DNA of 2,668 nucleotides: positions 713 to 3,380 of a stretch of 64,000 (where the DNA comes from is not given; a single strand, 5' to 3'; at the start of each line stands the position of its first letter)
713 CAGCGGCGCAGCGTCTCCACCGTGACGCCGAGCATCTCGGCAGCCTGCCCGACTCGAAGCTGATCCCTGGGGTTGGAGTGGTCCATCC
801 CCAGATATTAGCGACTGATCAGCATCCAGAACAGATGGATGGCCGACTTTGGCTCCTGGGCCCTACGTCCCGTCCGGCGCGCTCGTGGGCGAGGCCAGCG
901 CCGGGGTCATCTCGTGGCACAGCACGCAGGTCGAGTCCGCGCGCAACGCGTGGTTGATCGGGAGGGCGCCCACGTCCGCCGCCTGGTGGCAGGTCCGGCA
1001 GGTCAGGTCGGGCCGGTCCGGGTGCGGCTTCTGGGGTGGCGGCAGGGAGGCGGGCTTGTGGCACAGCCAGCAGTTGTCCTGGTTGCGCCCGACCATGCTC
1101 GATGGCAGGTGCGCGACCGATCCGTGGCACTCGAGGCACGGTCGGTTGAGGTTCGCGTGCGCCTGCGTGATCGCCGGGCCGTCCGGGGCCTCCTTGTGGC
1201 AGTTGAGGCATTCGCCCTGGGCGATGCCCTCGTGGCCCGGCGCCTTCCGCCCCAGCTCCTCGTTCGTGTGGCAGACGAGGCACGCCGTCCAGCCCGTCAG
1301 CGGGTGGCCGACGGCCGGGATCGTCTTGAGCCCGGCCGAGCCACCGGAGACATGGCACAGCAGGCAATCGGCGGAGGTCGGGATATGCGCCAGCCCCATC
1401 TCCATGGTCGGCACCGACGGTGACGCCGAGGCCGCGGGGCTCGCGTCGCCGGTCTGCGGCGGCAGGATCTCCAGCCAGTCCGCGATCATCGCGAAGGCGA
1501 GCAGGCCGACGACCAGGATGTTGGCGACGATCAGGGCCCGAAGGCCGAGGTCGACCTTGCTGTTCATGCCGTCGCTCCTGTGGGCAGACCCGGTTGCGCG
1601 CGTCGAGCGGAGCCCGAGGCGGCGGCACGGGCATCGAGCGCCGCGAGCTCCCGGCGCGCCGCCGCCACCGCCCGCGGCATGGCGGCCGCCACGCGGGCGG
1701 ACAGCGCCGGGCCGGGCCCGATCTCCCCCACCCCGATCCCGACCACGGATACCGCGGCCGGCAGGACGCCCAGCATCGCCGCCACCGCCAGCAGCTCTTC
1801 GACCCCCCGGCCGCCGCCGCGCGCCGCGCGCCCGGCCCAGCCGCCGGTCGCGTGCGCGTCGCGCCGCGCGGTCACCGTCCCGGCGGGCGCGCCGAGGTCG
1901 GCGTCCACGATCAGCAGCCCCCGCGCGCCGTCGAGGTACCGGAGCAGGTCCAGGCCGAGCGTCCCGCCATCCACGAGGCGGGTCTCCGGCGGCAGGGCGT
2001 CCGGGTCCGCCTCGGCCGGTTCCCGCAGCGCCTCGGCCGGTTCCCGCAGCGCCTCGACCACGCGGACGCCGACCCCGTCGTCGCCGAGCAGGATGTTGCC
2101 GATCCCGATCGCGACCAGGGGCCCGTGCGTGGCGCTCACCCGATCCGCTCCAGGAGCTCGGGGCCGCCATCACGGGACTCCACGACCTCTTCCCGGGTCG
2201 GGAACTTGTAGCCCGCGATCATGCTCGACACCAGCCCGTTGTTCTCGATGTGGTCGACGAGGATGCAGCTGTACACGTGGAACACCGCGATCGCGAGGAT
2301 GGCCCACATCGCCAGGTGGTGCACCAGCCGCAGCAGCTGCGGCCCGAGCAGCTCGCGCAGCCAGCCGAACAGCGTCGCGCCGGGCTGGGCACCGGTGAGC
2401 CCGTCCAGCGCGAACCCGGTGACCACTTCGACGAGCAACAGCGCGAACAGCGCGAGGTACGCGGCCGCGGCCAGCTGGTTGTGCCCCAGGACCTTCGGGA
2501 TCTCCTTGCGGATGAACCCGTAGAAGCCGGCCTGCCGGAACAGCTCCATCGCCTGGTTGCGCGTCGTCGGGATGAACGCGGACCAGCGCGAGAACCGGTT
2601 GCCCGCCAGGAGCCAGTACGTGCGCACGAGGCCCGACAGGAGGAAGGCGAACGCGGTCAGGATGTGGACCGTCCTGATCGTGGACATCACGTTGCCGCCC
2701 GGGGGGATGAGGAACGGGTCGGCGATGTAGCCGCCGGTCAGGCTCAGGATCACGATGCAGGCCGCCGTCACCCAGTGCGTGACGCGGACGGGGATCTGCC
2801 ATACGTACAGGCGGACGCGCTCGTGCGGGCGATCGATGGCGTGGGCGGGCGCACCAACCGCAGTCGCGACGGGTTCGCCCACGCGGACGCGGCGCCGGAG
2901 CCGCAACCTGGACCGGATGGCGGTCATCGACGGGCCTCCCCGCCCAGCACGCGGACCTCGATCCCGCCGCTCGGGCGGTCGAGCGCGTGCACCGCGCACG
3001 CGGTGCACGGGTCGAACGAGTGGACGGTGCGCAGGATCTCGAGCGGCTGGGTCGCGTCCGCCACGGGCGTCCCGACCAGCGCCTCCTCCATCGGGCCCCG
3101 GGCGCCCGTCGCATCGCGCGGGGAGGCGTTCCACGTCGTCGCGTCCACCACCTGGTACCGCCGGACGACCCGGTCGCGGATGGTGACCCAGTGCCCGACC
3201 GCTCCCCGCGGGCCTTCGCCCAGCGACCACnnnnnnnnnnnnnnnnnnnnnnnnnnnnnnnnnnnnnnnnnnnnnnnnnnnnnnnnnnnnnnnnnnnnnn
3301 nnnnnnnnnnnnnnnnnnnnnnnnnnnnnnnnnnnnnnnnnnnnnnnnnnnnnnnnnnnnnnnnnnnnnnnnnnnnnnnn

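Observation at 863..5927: [NiFe] uptake-hydrogenase operon ends in a membrane-anchored heptaheme cytochrome c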

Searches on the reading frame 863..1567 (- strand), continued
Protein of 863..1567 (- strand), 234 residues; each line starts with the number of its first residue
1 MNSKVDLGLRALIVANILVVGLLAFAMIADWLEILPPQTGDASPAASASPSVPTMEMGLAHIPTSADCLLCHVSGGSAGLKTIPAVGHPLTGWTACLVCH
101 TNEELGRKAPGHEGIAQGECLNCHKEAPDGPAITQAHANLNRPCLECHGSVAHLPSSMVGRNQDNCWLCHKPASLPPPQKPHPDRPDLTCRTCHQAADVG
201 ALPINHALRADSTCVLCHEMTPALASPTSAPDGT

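Call 49: find_encoding_contigs(protein=P0142, flank=8000, max_places=2)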
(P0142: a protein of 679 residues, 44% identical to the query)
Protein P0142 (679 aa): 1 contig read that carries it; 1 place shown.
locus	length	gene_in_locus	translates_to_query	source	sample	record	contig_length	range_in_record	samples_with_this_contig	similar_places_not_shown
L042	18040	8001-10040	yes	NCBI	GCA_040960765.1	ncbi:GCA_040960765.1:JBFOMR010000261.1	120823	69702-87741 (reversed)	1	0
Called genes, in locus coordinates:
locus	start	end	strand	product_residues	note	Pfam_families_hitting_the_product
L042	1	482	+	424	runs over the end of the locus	PF02515:CoA_transf_3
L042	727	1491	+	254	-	PF00378:ECH_1, PF16113:ECH_2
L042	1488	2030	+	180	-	PF07606:DUF1569 (faint), PF12867:DinB_2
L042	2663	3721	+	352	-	-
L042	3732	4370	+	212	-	PF00300:His_Phos_1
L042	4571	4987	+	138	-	-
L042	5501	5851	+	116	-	-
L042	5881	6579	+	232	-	PF00072:Response_reg, PF13384:HTH_23 (faint), PF00196:GerE, PF08281:Sigma70_r4_2 (weak)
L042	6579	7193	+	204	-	PF13435:Cytochrome_C554 (faint), PF14522:Cytochrome_C7 (faint), PF09699:Paired_CXXCH_1 (faint), PF14537:Cytochrom_c3_2 (faint), PF22113:Mtrc-MtrF_II-IV_dom (faint)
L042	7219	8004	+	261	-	PF00037:Fer4 (weak), PF12797:Fer4_2 (weak), PF12838:Fer4_7, PF13247:Fer4_11, PF00037:Fer4, PF12797:Fer4_2, PF12837:Fer4_6, PF12838:Fer4_7, +13 more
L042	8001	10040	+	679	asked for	PF03916:NrfD, PF02085:Cytochrom_CIII (faint), PF14522:Cytochrome_C7 (faint), PF14537:Cytochrom_c3_2 (faint), PF09699:Paired_CXXCH_1 (faint)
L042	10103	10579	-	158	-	-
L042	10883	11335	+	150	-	-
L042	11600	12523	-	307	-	PF01791:DeoC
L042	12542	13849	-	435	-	PF00365:PFK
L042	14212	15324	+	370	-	PF01244:Peptidase_M19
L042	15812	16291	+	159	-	-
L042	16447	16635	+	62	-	-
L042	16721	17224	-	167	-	-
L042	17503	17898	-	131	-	PF00903:Glyoxalase, PF18029:Glyoxalase_6 (weak), PF13669:Glyoxalase_4 (weak)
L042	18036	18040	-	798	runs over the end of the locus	PF00317:Ribonuc_red_lgN, PF02867:Ribonuc_red_lgC, PF12637:TSCPD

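Call 60: search_protein_families(library=ncbifam, proteins=[L042:6579-7193:+, L042:7219-8004:+, L042:8001-10040:+, L042:5881-6579:+], max_evalue=0.001)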
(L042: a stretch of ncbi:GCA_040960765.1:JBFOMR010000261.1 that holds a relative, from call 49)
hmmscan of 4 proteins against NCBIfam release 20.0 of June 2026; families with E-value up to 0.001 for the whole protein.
L042:6579-7193:+ (204 aa): 5 families
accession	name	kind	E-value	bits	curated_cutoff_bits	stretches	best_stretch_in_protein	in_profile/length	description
TIGR01905.1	paired_CXXCH_1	subfamily_domain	4.4e-10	39.3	25.2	1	138-175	6-39/41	doubled CXXCH domain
TIGR03508.1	decahem_SO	subfamily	3.6e-08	33.2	192.2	1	65-197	119-249/258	DmsE family decaheme c-type cytochrome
NF041028.1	decahem_GSU2203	exception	1.9e-07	30.6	325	1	57-200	30-185/317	GSU2203 family decaheme c-type cytochrome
NF041198.1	UshA_like_PCGU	equivalog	0.00017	20.3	275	1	75-118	463-509/519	UshA-like (seleno)protein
TIGR03153.1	cytochr_NrfH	equivalog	0.00033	20.7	134.2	0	110-146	102-134/138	cytochrome c nitrite reductase small subunit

L042:7219-8004:+ (261 aa): 71 families (the best 25 are shown)
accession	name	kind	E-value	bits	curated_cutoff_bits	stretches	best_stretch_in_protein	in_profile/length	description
NF045797.1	DsrO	equivalog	4.4e-61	206.3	200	2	116-253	94-234/235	sulfate reduction electron transfer complex DsrMKJOP subunit DsrO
NF011569.0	PRK14993.1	equivalog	1.8e-58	197.8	416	2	111-257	86-226/244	tetrathionate reductase subunit TtrB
NF041715.1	arsenate_red_ArrB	equivalog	3.9e-44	150.9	450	3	187-253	159-225/233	arsenate respiratory reductase iron-sulfur subunit ArrB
TIGR03149.1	cyt_nit_nrfC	equivalog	8.2e-42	143.1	377.6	2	119-253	88-216/225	cytochrome c nitrite reductase Fe-S protein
TIGR03478.1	DMSO_red_II_bet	subfamily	5.2e-37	127.5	480.7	1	119-253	125-253/321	DMSO reductase family type II enzyme, iron-sulfur subunit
NF008134.0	PRK10882.1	equivalog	3.2e-35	121.7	263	1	41-234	35-221/329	hydrogenase 2 operon protein HybA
NF041782.1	mnquin_red_QrcC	equivalog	1e-34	120.2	400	2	118-260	58-232/239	menaquinone reductase iron-sulfur cluster-binding subunit QrcC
NF042979.1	EthbenzDh_ebdB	equivalog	3.5e-32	111.6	740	1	119-253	147-275/354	ethylbenzene dehydrogenase subunit beta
TIGR02951.1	DMSO_dmsB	equivalog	4.6e-31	108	214.1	1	118-221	57-153/161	DMSO/selenate family reductase complex B subunit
NF045715.1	sulf_resp_HmcB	equivalog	5.2e-30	104.6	420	1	9-223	10-200/307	sulfate respiration complex iron-sulfur protein HmcB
NF038355.1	FDH3_beta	equivalog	8.2e-28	97.6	240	1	124-223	53-166/180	formate dehydrogenase FDH3 subunit beta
NF007658.0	PRK10330.1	equivalog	2e-21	76.3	260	1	123-220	56-156/181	electron transport protein HydN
TIGR01582.1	FDH-beta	equivalog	2.5e-20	72.7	334.7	1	124-238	92-194/283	formate dehydrogenase subunit beta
NF009408.0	PRK12769.1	equivalog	2e-19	69.2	1003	1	124-216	55-142/659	formate-dependent uric acid utilization protein AegA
TIGR01660.1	narH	equivalog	1.2e-18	66.8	524.05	1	120-219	178-270/492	nitrate reductase subunit beta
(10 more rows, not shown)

L042:8001-10040:+ (679 aa): 5 families
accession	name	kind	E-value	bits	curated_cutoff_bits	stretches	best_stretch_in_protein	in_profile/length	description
NF041784.1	mnquin_red_QrcD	equivalog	3.6e-13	49.6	570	1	30-396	16-398/408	menaquinone reductase integral membrane subunit QrcD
NF045798.1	DsrP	equivalog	1.1e-10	41.5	350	1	25-394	5-338/346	sulfate reduction electron transfer complex DsrMKJOP subunit DsrP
TIGR03508.1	decahem_SO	subfamily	1.2e-08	34.8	192.2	1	525-678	71-221/258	DmsE family decaheme c-type cytochrome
NF045714.1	sulf_resp_HmcC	equivalog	0.00011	21.7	550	1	68-343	38-320/376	sulfate respiration complex protein HmcC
TIGR01905.1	paired_CXXCH_1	subfamily_domain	0.00031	20.6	25.2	0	596-630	6-39/41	doubled CXXCH domain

L042:5881-6579:+ (232 aa): 30 families (the best 25 are shown)
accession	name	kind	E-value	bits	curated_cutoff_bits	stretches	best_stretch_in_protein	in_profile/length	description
NF007018.1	PRK09483.1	equivalog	2.2e-34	119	280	1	17-232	5-214/217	UvrY/SirA/GacA family response regulator transcription factor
NF052445.1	RespRegMctR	equivalog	6.4e-27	94.3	300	1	17-225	5-203/205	two-component system response regulator MctR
NF007708.0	PRK10403.1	equivalog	7.6e-26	90.9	343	1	17-217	10-204/215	nitrate/nitrite response regulator protein NarP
NF007935.0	PRK10651.1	equivalog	3.8e-25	88.3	250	1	15-225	8-214/216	two-component system response regulator NarL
NF047785.1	respo_reg_MadR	equivalog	2.2e-21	76.2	300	1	19-224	6-206/209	MadR family response regulator transcription factor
NF007403.0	PRK09935.1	equivalog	5.7e-21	75.1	271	1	21-223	11-206/210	fimbria biosynthesis transcriptional regulator FimZ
NF011896.0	PRK15369.1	equivalog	3.1e-20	72.7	242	1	16-226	6-209/211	two component system response regulator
NF007685.0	PRK10360.1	equivalog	1.8e-16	60.5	258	1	29-219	17-190/196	response regulator transcription factor UhpA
NF007419.0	PRK09958.1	equivalog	5.5e-15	55.5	251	1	19-226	6-203/204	acid-sensing system DNA-binding response regulator EvgA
NF008098.0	PRK10840.1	equivalog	1.6e-11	44.1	235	1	20-226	10-210/216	response regulator transcription factor RcsB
NF052366.1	photon_PedR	equivalog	1.7e-11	44.1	120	1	166-230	2-66/74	photosynthetic electron transport-dependent transcriptional regulator PedR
TIGR03020.2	EpsA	equivalog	1.2e-10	41.5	170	1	154-215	178-239/247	XrtB/PEP-CTERM-associated transcriptional regulator EpsA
NF007505.1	PRK10100.1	equivalog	1.3e-09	38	250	1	112-221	93-199/204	biofilm master transcriptional regulator CsgD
TIGR03541.1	reg_near_HchA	equivalog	6.9e-08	32.3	215.6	1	164-224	169-229/232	PA1136 family autoinducer-binding transcriptional regulator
NF041367.1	CheY_Halo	equivalog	1.2e-07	32.1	200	1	19-130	4-111/114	chemotaxis protein CheY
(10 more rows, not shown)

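Call 61: predict_structure(alignment_id=A2)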
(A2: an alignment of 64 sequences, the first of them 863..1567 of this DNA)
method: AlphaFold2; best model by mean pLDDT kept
length: 234 residues; sequences in the alignment: 64
mean_pLDDT: 77.6   pTM: 0.46
mean pLDDT of the five models: 77.6, 75.7, 74.7, 72.4, 68.6
residues with pLDDT >= 90: 35; 70-90: 141; 50-70: 46; < 50: 12
segments of 3 or more residues with pLDDT < 50: 45-56
pLDDT, mean of each block of 10 residues (from residue 1): 84 98 97 78 49 50 63 68 84 90 76 86 86 79 86 84 84 80 82 78 81 73 56 62
secondary structure, 60 per line:
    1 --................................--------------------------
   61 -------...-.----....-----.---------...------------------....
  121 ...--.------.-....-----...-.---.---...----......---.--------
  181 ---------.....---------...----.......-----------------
elements in order: H3-34 H117-123 H135-138 H163-168 H190-194 H211-217

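Call 63: fold_search(model_id=the predicted structure, library=pdb)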
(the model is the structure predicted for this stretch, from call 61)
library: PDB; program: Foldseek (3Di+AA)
matches with E <= 10: 0; with E <= 0.001: 0
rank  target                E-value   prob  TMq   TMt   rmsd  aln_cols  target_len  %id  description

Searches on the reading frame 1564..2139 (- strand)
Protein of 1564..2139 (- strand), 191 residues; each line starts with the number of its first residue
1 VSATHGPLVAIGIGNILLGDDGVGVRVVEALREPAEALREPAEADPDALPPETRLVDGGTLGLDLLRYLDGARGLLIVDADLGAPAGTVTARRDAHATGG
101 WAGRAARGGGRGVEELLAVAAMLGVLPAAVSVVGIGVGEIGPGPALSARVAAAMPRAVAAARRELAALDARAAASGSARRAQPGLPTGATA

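Call 4: search_protein_families(library=pfam, proteins=[window:1564-2139:-], max_evalue=0.01)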
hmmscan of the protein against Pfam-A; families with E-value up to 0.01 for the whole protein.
window:1564-2139:- (191 aa): 1 family
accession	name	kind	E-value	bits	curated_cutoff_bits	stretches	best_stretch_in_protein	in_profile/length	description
PF01750.23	HycI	-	1.7e-08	34.8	23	1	50-161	14-127/130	Hydrogenase maturation protease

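Call 6: search_protein_families(library=ncbifam, proteins=[window:1564-2139:-], max_evalue=0.01)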
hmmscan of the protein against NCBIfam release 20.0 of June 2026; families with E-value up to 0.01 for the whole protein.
window:1564-2139:- (191 aa): 7 families
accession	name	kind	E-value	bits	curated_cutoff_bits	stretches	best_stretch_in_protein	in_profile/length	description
TIGR00072.1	hydrog_prot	superfamily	4e-26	91.8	47.45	1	11-165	3-145/145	hydrogenase maturation protease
TIGR00140.1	hupD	subfamily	1.1e-18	67.7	151.8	1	9-167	2-149/151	HyaD/HybD family hydrogenase maturation endopeptidase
NF007777.0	PRK10466.1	equivalog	5.4e-15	55.5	190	1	10-171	5-155/164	HyaD/HybD family hydrogenase maturation endopeptidase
NF007616.0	PRK10264.1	equivalog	7.1e-13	48.7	261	1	8-174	6-162/195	hydrogenase 1 maturation protease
NF045519.1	NiFeSe_H2_mat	exception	1.9e-08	34.3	190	1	8-80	3-62/152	NiFeSe hydrogenase maturation protease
TIGR00130.1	frhD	equivalog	7.9e-06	26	134.95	1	9-89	6-79/153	coenzyme F420-reducing hydrogenase, FrhD protein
TIGR00142.1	hycI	equivalog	0.0029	17.4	119.1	1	9-88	2-71/146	hydrogenase maturation peptidase HycI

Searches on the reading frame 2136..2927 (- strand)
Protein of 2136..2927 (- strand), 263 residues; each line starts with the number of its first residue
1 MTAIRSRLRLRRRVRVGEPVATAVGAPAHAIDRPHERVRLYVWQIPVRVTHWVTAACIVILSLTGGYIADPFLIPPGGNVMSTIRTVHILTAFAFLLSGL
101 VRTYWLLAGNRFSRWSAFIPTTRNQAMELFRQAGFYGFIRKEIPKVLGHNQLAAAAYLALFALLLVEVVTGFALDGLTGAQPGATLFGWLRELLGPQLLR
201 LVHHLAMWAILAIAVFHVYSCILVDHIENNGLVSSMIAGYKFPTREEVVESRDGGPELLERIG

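Call 52: search_solved_structures(query=window:2136-2927:-, max_evalue=0.01, show_alignments=1)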
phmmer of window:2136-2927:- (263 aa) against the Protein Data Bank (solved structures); distinct sequences matched with E-value up to 0.01: 1.
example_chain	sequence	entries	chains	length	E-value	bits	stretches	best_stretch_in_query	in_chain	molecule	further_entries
4gd3_A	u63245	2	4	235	8.3e-24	87.8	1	38-242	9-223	Ni/Fe-hydrogenase 1 B-type cytochrome subunit | Probable Ni/Fe-hydrogenase 1 B-type cytochrome subunit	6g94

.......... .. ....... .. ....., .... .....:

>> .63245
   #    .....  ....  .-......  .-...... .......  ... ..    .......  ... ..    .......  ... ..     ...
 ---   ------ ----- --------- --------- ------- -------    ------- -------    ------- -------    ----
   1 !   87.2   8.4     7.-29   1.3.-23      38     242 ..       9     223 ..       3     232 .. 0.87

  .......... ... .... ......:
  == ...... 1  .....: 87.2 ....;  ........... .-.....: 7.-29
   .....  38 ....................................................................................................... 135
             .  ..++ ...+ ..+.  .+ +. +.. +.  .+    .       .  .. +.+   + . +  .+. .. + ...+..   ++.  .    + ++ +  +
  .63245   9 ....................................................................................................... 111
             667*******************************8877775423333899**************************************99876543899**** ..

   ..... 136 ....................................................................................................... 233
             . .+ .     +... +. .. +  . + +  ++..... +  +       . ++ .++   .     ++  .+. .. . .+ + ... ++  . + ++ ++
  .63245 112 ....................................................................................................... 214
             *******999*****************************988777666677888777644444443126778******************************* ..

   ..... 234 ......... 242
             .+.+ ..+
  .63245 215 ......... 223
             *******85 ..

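Call 74: find_related_loci(query=window:2136-2927:-, collection=metagenome_contigs, flank=5000)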
Query window:2136-2927:- (263 aa) in metagenome_contigs; peptide patterns used: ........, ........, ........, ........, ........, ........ (x = any residue, [..] = any of these).
188 stretches matched a pattern; 67 encode a relative of the query (tblastn E <= 1e-3); 67 distinct loci.
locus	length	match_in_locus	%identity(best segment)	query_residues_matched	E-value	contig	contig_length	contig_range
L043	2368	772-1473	87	28-261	1e-146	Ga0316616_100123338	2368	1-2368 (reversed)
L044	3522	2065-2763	86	29-261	4e-141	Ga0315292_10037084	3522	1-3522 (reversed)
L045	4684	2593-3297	85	28-262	4e-138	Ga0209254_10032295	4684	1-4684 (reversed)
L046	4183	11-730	82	23-262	3e-138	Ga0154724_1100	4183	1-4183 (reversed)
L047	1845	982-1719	82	20-261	1e-144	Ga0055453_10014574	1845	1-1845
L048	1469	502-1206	83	28-262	7e-146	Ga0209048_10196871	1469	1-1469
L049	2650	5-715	83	28-262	3e-140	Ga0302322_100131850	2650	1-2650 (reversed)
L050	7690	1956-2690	83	17-261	3e-130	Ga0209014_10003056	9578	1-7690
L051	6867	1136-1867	84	17-261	1e-129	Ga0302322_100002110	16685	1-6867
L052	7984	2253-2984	84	17-261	1e-129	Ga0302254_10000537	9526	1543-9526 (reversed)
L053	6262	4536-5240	85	28-262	9e-130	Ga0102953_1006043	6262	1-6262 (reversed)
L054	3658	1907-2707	74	1-261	1e-132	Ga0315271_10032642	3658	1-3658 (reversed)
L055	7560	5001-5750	77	18-262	4e-129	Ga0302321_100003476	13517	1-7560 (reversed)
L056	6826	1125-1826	86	28-261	3e-129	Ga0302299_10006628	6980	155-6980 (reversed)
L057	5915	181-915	82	18-262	2e-129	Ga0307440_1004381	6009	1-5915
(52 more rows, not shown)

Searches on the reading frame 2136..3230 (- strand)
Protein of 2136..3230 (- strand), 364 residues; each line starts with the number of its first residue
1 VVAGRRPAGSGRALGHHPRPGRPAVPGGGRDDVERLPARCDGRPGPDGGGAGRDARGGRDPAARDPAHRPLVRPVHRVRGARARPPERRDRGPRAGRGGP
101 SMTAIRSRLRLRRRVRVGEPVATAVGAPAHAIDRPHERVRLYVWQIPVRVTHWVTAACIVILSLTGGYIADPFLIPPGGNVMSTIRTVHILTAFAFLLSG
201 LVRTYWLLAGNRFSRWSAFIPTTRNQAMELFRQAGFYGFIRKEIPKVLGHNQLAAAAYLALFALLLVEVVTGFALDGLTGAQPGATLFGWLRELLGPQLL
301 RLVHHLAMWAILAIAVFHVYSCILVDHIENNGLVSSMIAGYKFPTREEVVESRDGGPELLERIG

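Call 4: search_protein_families(library=pfam, proteins=[window:2136-3230:-], max_evalue=0.01)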
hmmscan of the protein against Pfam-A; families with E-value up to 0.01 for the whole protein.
window:2136-3230:- (364 aa): 2 families
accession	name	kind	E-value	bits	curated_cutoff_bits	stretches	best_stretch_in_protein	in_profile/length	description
PF01292.26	Ni_hydr_CYTB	-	2.1e-28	99.8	30.1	1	143-340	1-179/179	Prokaryotic cytochrome b561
PF14358.11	DUF4405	-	0.0031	18.4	26.7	1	258-320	3-63/66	Domain of unknown function (DUF4405)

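Call 6: search_protein_families(library=ncbifam, proteins=[window:2136-3230:-], max_evalue=0.01)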
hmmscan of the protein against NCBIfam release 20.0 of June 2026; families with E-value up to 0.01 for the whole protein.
window:2136-3230:- (364 aa): 3 families
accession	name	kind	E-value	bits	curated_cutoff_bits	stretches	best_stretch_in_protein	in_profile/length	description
TIGR02125.1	CytB-hydogenase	equivalog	1.9e-40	138.6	121.5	1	142-343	1-209/212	Ni/Fe-hydrogenase, b-type cytochrome subunit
NF007551.0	PRK10171.1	equivalog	1.4e-25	90.3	442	1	137-342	7-222/235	Ni/Fe-hydrogenase b-type cytochrome subunit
NF011582.1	PRK15006.1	equivalog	0.00016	21.4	204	1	135-342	50-246/248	thiosulfate reductase cytochrome B subunit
